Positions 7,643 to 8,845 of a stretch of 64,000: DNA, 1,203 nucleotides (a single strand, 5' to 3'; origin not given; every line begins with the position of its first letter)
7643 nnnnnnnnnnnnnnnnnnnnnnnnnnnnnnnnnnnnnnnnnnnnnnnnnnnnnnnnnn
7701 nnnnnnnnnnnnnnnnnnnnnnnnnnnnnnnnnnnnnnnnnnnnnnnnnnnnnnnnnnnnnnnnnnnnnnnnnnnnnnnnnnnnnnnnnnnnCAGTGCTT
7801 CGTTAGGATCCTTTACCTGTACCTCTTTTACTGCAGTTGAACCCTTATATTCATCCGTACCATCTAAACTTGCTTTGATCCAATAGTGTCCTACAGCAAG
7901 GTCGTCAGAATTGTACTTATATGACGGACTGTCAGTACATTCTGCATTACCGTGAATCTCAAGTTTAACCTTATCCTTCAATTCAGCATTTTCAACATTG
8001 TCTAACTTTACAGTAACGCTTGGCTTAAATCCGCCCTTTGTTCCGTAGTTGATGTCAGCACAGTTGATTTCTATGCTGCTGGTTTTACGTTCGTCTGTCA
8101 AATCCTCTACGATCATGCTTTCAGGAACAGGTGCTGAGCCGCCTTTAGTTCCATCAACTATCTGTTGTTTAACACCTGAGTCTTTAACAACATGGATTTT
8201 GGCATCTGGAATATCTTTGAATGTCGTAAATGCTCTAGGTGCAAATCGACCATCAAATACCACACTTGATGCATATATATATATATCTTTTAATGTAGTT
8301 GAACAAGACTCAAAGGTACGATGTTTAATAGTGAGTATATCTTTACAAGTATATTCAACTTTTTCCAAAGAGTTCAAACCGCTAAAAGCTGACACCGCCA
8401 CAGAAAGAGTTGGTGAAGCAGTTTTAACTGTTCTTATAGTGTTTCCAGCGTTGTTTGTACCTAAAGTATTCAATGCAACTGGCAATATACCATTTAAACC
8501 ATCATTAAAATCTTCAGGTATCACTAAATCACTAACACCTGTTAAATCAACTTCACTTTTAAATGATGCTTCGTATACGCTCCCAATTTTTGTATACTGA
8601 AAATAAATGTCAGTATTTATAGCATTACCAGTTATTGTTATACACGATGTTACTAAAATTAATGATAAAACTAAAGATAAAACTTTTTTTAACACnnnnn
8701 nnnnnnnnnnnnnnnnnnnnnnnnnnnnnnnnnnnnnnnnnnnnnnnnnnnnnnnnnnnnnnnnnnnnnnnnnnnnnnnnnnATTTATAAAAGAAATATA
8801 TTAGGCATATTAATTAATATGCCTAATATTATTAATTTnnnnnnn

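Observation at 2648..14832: System-level hypothesis: a dockerin-free fibre adhesion and degradation island (CotH-like, two adhesins, GH5) with its own orphan LytTR regulator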

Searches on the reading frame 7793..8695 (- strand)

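Call 88: search_protein_families(library=pfam, proteins=[window:7793-8695:-], max_evalue=1)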
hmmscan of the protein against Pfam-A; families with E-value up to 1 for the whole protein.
window:7793-8695:- (301 aa): 2 families
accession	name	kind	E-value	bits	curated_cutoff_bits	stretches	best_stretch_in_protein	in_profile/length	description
PF16640.11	Big_3_5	-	0.0049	17.9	35.5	1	228-294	17-87/88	Bacterial Ig-like domain (group 3)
PF24897.1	DUF7744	-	0.14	12.7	27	1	19-61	2-44/101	Domain of unknown function (DUF7744)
